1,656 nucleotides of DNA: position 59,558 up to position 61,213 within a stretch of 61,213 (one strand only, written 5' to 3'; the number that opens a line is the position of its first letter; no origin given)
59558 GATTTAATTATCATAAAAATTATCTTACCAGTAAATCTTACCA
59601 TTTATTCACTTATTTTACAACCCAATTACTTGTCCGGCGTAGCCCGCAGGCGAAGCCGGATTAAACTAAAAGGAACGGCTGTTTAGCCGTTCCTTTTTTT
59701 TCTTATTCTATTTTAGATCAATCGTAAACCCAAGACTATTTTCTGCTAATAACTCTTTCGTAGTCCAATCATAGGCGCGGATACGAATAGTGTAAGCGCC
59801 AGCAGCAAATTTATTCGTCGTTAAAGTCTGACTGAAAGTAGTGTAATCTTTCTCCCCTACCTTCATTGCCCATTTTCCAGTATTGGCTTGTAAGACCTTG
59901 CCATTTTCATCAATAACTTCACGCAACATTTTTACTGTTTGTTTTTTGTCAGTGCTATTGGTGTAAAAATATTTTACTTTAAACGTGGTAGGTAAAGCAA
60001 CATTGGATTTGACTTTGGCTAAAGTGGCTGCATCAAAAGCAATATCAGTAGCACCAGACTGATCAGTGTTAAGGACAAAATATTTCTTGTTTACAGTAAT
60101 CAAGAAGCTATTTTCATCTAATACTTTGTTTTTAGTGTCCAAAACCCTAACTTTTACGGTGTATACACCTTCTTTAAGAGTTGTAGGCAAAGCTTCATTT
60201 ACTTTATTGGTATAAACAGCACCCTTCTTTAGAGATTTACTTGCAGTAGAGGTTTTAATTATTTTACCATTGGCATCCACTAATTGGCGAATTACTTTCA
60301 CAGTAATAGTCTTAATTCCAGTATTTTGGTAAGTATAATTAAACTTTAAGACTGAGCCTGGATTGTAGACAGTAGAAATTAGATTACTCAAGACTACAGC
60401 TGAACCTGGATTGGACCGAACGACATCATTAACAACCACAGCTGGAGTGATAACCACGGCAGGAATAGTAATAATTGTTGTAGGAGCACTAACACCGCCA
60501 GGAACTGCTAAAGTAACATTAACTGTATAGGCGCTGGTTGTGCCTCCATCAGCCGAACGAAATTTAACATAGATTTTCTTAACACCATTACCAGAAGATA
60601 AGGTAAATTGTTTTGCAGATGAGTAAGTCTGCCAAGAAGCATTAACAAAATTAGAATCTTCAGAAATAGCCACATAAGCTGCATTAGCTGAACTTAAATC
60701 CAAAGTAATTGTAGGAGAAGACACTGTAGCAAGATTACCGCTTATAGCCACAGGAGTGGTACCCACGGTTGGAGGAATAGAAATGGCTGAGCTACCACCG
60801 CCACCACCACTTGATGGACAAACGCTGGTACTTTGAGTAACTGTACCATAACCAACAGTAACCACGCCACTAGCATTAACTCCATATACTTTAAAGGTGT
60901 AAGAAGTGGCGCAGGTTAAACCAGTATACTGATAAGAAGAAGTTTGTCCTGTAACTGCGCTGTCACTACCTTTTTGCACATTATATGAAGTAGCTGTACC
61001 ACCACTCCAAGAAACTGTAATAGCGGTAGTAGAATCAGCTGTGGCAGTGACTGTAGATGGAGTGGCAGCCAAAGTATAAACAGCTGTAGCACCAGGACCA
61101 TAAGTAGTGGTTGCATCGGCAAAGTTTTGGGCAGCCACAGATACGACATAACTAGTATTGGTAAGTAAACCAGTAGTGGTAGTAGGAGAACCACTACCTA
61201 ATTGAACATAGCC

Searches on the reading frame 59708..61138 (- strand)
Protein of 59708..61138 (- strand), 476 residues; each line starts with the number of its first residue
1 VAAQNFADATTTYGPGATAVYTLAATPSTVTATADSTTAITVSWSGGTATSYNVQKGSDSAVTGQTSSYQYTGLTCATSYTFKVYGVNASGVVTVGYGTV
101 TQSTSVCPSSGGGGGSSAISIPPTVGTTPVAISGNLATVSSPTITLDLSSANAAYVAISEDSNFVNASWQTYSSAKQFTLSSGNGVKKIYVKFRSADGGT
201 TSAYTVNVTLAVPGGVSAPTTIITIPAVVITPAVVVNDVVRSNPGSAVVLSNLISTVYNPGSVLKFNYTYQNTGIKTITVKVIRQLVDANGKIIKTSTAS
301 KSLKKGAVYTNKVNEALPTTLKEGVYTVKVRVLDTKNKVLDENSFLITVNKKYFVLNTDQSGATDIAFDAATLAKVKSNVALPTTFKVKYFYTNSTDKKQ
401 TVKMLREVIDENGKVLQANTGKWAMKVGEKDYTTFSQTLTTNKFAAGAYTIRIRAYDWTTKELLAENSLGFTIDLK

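Call 89: search_protein_families(library=pfam, proteins=[window:59708-61138:-], max_evalue=0.0001)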
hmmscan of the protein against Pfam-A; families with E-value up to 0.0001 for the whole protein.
window:59708-61138:- (476 aa): 2 families
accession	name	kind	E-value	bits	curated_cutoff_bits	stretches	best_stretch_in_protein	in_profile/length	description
PF00041.27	fn3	-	3.8e-07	30.7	25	1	26-91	2-73/84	Fibronectin type III domain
PF16967.11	TcfC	-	5.7e-05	23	29.4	0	437-461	34-56/68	E-set like domain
